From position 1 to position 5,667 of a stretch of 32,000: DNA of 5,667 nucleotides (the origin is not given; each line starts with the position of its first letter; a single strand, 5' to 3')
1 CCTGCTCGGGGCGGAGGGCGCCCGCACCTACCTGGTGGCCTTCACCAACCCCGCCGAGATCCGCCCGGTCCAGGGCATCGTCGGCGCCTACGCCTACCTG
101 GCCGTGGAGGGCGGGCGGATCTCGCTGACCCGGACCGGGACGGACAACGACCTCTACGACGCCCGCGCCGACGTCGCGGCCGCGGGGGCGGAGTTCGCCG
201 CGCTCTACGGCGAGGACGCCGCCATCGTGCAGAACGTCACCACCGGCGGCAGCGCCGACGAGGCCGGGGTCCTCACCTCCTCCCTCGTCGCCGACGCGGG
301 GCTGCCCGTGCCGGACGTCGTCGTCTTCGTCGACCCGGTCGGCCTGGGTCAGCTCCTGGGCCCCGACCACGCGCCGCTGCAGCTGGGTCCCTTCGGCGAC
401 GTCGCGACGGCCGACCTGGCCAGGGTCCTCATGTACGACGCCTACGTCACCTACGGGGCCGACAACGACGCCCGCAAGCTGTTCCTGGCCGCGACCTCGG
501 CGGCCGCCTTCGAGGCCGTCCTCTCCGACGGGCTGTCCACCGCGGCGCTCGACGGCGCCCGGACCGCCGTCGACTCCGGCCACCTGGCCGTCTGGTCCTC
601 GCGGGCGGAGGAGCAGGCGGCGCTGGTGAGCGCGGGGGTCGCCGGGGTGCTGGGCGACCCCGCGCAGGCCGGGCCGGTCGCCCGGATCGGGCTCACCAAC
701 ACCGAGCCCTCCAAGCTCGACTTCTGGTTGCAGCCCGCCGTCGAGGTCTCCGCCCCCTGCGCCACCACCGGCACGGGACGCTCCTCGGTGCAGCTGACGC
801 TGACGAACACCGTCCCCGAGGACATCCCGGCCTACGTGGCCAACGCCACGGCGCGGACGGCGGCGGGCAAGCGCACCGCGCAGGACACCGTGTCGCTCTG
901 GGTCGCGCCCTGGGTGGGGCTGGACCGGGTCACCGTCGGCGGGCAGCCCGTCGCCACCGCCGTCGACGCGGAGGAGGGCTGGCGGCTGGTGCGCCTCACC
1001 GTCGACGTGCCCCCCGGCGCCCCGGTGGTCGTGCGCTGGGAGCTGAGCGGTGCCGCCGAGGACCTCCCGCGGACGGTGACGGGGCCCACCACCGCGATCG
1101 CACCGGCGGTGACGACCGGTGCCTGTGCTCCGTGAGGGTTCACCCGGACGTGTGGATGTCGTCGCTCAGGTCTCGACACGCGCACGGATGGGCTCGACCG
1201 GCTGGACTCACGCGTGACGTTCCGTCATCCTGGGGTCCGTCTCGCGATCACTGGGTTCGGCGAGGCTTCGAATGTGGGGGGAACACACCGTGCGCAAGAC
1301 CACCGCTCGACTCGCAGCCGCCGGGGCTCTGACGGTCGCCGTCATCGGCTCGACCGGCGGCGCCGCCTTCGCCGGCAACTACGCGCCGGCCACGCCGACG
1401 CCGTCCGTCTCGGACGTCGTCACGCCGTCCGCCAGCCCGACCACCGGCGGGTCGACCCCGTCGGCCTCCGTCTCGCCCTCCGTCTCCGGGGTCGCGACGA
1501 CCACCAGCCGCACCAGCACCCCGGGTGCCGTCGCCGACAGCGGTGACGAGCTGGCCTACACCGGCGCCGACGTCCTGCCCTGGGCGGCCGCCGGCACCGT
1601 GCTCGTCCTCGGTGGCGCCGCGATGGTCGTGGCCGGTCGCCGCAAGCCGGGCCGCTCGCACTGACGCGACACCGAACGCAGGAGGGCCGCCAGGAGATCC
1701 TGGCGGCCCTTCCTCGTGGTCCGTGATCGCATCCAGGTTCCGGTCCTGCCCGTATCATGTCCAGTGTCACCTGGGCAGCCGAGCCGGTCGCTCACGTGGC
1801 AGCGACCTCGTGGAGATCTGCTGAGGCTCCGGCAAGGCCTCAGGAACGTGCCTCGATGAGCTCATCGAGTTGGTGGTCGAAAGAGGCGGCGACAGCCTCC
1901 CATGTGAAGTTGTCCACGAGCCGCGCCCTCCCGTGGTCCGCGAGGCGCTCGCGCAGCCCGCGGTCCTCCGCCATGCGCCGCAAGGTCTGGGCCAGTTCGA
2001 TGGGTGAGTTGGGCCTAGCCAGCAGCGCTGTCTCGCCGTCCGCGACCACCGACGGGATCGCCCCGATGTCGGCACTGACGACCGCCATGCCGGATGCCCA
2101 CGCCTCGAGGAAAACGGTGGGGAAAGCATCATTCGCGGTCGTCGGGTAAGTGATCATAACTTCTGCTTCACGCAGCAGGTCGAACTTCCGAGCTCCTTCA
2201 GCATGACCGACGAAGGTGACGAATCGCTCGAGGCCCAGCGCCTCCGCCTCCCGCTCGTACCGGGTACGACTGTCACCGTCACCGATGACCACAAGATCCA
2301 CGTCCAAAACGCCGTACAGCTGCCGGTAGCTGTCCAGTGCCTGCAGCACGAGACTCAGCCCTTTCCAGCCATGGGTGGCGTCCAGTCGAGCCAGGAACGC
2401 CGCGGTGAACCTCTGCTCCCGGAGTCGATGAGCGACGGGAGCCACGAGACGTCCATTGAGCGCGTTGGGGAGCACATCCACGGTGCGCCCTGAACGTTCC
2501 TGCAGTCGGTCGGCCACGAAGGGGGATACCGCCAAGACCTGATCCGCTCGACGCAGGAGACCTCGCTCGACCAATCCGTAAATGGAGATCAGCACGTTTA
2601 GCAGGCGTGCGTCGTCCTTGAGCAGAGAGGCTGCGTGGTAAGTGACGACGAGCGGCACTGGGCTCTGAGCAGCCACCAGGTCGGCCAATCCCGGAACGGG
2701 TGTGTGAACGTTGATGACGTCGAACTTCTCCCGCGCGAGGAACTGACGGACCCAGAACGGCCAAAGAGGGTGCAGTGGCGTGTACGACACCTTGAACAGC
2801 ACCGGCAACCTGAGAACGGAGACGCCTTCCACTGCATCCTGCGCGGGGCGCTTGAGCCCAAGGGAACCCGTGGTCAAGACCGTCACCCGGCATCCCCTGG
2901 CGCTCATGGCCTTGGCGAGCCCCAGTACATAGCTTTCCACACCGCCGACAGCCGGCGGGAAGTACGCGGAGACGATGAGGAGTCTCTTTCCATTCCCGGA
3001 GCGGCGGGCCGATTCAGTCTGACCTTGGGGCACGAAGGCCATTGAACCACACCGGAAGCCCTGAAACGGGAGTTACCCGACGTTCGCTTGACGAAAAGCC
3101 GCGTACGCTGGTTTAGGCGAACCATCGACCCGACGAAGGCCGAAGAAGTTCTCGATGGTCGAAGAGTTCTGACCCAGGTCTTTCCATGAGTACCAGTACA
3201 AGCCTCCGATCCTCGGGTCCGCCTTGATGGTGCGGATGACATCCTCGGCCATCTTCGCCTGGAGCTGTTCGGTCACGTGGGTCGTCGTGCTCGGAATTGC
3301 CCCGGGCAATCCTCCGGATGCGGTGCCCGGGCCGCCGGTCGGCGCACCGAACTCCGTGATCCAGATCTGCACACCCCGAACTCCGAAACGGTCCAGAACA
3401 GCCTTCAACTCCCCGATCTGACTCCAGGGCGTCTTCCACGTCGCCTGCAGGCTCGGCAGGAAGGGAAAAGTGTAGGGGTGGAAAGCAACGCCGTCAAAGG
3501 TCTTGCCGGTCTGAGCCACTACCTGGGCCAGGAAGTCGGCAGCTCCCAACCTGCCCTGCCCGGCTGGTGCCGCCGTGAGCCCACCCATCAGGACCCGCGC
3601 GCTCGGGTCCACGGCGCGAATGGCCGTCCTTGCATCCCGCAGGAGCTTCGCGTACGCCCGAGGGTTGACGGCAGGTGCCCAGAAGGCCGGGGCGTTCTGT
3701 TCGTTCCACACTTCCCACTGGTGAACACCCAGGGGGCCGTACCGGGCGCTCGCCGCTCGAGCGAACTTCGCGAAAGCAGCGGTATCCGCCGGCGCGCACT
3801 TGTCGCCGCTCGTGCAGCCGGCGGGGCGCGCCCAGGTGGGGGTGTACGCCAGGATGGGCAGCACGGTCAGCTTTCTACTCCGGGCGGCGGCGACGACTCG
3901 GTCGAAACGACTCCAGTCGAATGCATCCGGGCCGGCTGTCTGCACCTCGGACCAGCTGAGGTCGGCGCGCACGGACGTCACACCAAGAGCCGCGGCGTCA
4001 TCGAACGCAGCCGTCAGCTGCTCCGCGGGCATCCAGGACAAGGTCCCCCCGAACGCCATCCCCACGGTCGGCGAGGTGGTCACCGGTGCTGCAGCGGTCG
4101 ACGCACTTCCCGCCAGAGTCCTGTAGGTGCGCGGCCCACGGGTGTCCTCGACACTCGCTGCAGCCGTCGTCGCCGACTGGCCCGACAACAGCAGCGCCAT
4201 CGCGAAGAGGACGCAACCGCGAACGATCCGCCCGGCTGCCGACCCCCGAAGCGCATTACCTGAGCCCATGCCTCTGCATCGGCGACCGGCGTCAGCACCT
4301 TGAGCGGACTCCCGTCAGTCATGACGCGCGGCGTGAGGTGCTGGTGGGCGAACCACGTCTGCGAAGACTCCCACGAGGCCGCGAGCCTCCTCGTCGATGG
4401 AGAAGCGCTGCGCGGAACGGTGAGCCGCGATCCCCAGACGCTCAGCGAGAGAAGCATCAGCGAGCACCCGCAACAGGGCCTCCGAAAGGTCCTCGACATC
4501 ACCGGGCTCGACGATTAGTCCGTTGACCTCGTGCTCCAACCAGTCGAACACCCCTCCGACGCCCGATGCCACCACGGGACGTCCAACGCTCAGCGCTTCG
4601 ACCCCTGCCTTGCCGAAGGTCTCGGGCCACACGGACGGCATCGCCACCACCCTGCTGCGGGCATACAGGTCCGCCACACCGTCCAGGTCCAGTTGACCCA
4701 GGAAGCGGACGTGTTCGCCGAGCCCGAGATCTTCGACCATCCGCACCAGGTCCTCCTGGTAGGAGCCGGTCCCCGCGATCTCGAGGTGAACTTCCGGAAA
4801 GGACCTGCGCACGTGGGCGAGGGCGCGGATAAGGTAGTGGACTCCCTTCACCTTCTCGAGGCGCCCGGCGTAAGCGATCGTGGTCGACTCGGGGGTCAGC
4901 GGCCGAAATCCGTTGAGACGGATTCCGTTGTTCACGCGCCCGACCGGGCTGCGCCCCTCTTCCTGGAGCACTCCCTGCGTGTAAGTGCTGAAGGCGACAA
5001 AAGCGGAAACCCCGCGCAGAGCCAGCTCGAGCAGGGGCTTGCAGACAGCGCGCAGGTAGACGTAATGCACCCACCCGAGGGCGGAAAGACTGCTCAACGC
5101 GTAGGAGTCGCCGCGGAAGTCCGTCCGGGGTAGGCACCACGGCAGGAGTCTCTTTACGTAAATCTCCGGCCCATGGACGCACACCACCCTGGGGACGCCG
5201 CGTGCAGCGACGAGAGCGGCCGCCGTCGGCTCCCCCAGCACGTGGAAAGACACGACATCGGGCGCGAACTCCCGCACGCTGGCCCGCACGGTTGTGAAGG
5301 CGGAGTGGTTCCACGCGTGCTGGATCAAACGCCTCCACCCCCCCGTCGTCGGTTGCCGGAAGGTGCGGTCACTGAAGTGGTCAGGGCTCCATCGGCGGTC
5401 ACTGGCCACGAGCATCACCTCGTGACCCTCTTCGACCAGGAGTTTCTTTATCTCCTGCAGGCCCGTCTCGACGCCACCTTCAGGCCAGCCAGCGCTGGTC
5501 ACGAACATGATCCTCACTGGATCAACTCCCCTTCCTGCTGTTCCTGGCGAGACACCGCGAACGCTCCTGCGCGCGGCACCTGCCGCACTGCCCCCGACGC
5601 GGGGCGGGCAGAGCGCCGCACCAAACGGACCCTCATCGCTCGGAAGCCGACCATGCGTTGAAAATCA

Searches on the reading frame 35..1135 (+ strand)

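Call 5: search_protein_families(library=pfam, proteins=[window:35-1135:+], max_evalue=0.01)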
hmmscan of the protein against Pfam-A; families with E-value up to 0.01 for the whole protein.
window:35-1135:+ (366 aa): 1 family
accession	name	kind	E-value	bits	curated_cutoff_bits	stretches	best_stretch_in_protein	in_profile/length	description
PF13196.11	DUF4012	-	1.7e-21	77.7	28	1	2-137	9-144/144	Protein of unknown function (DUF4012)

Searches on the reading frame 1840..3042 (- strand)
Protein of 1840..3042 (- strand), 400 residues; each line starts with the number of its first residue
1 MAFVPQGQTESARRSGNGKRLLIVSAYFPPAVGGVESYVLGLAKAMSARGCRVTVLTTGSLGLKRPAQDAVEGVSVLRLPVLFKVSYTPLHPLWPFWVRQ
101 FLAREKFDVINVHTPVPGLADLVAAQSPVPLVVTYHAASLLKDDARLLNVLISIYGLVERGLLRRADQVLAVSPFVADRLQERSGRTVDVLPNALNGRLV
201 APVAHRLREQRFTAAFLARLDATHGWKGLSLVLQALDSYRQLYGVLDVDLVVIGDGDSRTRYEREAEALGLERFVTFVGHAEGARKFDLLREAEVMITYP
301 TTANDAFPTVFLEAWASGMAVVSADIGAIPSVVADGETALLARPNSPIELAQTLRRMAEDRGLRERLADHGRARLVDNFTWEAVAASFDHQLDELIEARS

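Call 5: search_protein_families(library=pfam, proteins=[window:1840-3042:-], max_evalue=0.01)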
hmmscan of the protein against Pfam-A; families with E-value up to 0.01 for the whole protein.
window:1840-3042:- (400 aa): 7 families
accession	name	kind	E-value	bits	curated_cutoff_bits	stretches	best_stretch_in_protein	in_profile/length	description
PF13439.12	Glyco_transf_4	-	4.5e-29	102.1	28.5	1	32-195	1-166/170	Glycosyltransferase Family 4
PF13579.12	Glyco_trans_4_4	-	1.1e-26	94.5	29.7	1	33-193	1-157/158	Glycosyl transferase 4-like domain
PF00534.26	Glycos_transf_1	-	6.4e-26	91.4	26.4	1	205-373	9-171/172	Glycosyl transferases group 1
PF13692.12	Glyco_trans_1_4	-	5.6e-23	82.2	27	1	213-360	3-142/142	Glycosyl transferases group 1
PF13524.12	Glyco_trans_1_2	-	2e-10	41.2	25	1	240-387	10-141/144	Glycosyl transferase-like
PF20706.3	GT4-conflict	-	2.2e-06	27.3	26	1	158-387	139-384/385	Family 4 Glycosyltransferase in conflict systems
PF13477.12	Glyco_trans_4_2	-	4.2e-05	24.2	23.4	1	36-172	10-138/139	Glycosyl transferase 4-like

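Call 6: search_protein_families(library=ncbifam, proteins=[window:1840-3042:-], max_evalue=0.01)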
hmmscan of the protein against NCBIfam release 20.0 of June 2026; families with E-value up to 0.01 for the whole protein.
window:1840-3042:- (400 aa): 27 families (the best 25 are shown)
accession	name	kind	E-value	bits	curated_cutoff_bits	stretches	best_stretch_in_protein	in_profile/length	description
TIGR03449.1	mycothiol_MshA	equivalog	9.9e-21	74.1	462.5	1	257-391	268-399/406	D-inositol-3-phosphate glycosyltransferase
TIGR03088.1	stp2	hypoth_equivalog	1.1e-20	74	409.05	1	209-392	192-370/374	TIGR03088 family PEP-CTERM/XrtA system glycosyltransferase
NF041876.1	EPS_EpsE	equivalog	2.3e-20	73.2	400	1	209-386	212-387/389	exopolysaccharide biosynthesis GT4 family glycosyltransferase EpsE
TIGR03999.1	thiol_BshA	equivalog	7.3e-17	61.3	273.7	1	42-394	21-372/375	N-acetyl-alpha-D-glucosaminyl L-malate synthase BshA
NF053787.1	GlcN_PG_synth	equivalog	7.9e-16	57.8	480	2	292-395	261-359/361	N-acetylglucosaminyl phosphatidylglycerol synthase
TIGR02149.1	glgA_Coryne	subfamily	8.8e-16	58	302.4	1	289-386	280-381/391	glycogen synthase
NF041010.1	glycosy_Agl16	equivalog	4.3e-15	55.4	575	1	21-388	3-344/352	glycosylation protein Agl16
TIGR04063.1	stp3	hypoth_equivalog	2.2e-14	53.2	442.05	1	98-394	84-394/397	TIGR04063 family PEP-CTERM/XrtA system glycosyltransferase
NF038295.1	EPS_HpsP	equivalog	1.1e-13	50.9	550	1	32-387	13-379/388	hormogonium polysaccharide biosynthesis glycosyltransferase HpsP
TIGR04047.1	MSMEG_0565_glyc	hypoth_equivalog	2.3e-13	50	259.85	1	163-387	136-366/373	MSMEG_0565 family glycosyltransferase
NF047684.1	TeichurnBiosyTuaC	equivalog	6.2e-13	48.4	550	1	106-394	108-388/391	teichuronic acid biosynthesis protein TuaC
NF046085.1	XrtY_assoc_Gly1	equivalog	4e-12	45.7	400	1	22-387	5-376/387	XrtY-associated glycosyltransferase XYAG1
NF012028.0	PRK15484.1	subfamily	3e-10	39.7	618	1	227-394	206-377/380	lipopolysaccharide N-acetylglucosaminyltransferase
NF038229.1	Glyco4_Geo_Pelo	equivalog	1.2e-09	37.7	400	1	160-385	104-326/338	GPMC system family 4 glycosyltransferase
NF049988.1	MGlcDAGSynMgs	equivalog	2.6e-09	37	400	1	207-397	209-389/398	alpha-monoglucosyldiacylglycerol synthase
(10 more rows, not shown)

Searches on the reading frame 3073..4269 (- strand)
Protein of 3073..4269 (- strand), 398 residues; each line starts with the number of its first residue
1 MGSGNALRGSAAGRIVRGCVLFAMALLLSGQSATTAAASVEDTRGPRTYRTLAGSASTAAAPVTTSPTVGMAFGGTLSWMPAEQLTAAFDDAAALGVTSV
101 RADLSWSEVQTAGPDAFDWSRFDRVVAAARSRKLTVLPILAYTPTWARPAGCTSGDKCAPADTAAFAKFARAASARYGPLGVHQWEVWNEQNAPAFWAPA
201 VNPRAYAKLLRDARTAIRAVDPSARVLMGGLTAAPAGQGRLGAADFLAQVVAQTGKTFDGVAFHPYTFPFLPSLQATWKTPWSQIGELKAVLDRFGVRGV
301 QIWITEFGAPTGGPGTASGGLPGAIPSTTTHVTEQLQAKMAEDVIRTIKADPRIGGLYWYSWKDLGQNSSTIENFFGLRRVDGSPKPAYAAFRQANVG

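Call 5: search_protein_families(library=pfam, proteins=[window:3073-4269:-], max_evalue=0.01)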
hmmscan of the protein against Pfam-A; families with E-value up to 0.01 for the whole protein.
window:3073-4269:- (398 aa): 6 families
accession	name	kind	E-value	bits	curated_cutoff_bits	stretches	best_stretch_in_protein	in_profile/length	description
PF00150.24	Cellulase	-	1.1e-11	45.2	23.5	1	73-311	11-240/272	Cellulase (glycosyl hydrolase family 5)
PF18989.5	DUF5722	-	0.00021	20.8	30.5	0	175-271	137-243/393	Family of unknown function (DUF5722)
PF01229.23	Glyco_hydro_39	-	0.00037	19.9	26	1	170-226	135-193/472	Glycosyl hydrolases family 39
PF01373.23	Glyco_hydro_14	-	0.00093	18.7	27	1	92-158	25-86/402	Glycosyl hydrolase family 14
PF00331.26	Glyco_hydro_10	-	0.0076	16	22.1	0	106-393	47-309/311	Glycosyl hydrolase family 10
PF24335.1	DUF7503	-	0.0079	16.2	27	0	20-46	17-42/42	Family of unknown function (DUF7503)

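Call 6: search_protein_families(library=ncbifam, proteins=[window:3073-4269:-], max_evalue=0.01)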
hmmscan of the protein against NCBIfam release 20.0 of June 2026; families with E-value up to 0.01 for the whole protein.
window:3073-4269:- (398 aa): 0 families

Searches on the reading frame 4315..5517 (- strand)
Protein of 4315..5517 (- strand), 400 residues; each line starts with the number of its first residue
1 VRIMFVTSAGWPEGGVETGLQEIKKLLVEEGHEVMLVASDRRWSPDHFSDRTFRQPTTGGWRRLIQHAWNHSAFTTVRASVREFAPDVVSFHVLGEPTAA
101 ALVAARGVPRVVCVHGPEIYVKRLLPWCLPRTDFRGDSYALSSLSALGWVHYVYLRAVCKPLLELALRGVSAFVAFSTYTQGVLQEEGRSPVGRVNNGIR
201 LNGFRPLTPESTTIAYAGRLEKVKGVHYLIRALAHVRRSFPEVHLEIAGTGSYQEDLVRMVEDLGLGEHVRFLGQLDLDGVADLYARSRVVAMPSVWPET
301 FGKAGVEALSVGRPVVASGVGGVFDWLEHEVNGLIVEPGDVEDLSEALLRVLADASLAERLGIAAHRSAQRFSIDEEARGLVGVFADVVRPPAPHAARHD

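Call 5: search_protein_families(library=pfam, proteins=[window:4315-5517:-], max_evalue=0.01)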
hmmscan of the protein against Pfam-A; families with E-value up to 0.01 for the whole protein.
window:4315-5517:- (400 aa): 6 families
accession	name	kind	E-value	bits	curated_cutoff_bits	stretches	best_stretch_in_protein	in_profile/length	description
PF00534.26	Glycos_transf_1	-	4.7e-38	130.8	26.4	1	210-365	14-169/172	Glycosyl transferases group 1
PF13692.12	Glyco_trans_1_4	-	2.9e-34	118.8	27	1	213-354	3-142/142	Glycosyl transferases group 1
PF13439.12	Glyco_transf_4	-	1.3e-14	55.1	28.5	1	14-201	2-168/170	Glycosyltransferase Family 4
PF20706.3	GT4-conflict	-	4e-12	46.2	26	1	187-337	169-335/385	Family 4 Glycosyltransferase in conflict systems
PF13579.12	Glyco_trans_4_4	-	1.5e-08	35.5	29.7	1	14-180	1-138/158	Glycosyl transferase 4-like domain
PF13524.12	Glyco_trans_1_2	-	1.4e-05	25.5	25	1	232-370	5-130/144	Glycosyl transferase-like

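Call 6: search_protein_families(library=ncbifam, proteins=[window:4315-5517:-], max_evalue=0.01)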
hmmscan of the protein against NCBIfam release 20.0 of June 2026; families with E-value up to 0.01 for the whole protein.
window:4315-5517:- (400 aa): 34 families (the best 25 are shown)
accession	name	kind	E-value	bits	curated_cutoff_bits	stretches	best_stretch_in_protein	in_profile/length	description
NF041876.1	EPS_EpsE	equivalog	4.9e-29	101.8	400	1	210-379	213-387/389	exopolysaccharide biosynthesis GT4 family glycosyltransferase EpsE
TIGR03088.1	stp2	hypoth_equivalog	4e-25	88.6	409.05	1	192-386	162-371/374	TIGR03088 family PEP-CTERM/XrtA system glycosyltransferase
TIGR03449.1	mycothiol_MshA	equivalog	4.1e-24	85.2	462.5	1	208-388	217-403/406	D-inositol-3-phosphate glycosyltransferase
TIGR03999.1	thiol_BshA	equivalog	1.2e-22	80.4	273.7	1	214-375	202-360/375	N-acetyl-alpha-D-glucosaminyl L-malate synthase BshA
NF038229.1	Glyco4_Geo_Pelo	equivalog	6.6e-20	71.4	400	1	212-389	162-337/338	GPMC system family 4 glycosyltransferase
TIGR04047.1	MSMEG_0565_glyc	hypoth_equivalog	2.7e-19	69.5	259.85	1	217-385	199-371/373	MSMEG_0565 family glycosyltransferase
TIGR04157.1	glyco_rSAM_CFB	subfamily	1e-17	64.3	400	1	207-354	223-366/406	TIGR04157 family glycosyltransferase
TIGR04063.1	stp3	hypoth_equivalog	5.9e-17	61.6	442.05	1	211-365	213-371/397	TIGR04063 family PEP-CTERM/XrtA system glycosyltransferase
TIGR02149.1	glgA_Coryne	subfamily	3.5e-16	59.3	302.4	1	210-389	203-391/391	glycogen synthase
NF047880.1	glyco_SdgA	exception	1.5e-15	56.8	800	1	214-374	318-476/488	serine-aspartate repeat adhesin O-glycosyltransferase SdgA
NF050056.1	ProtGlycPglH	equivalog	2.4e-14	53.2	600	1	213-381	181-346/354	GalNAc-alpha-(1->4)-GalNAc-alpha-(1->3)-diNAcBac-PP-undecaprenol alpha-1,4-N-acetyl-D-galactosaminyltransferase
NF046085.1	XrtY_assoc_Gly1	equivalog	2.7e-14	52.8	400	1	211-358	209-353/387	XrtY-associated glycosyltransferase XYAG1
NF047684.1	TeichurnBiosyTuaC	equivalog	9.4e-14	51.1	550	1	210-388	218-389/391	teichuronic acid biosynthesis protein TuaC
NF007396.0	PRK09922.1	equivalog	1.7e-12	46.9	385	1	211-355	182-327/361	lipopolysaccharide 1,6-galactosyltransferase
NF038255.1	exopoly_VpsD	equivalog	1.8e-12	46.8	300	1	220-321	212-315/381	VpsD family glycosyltransferase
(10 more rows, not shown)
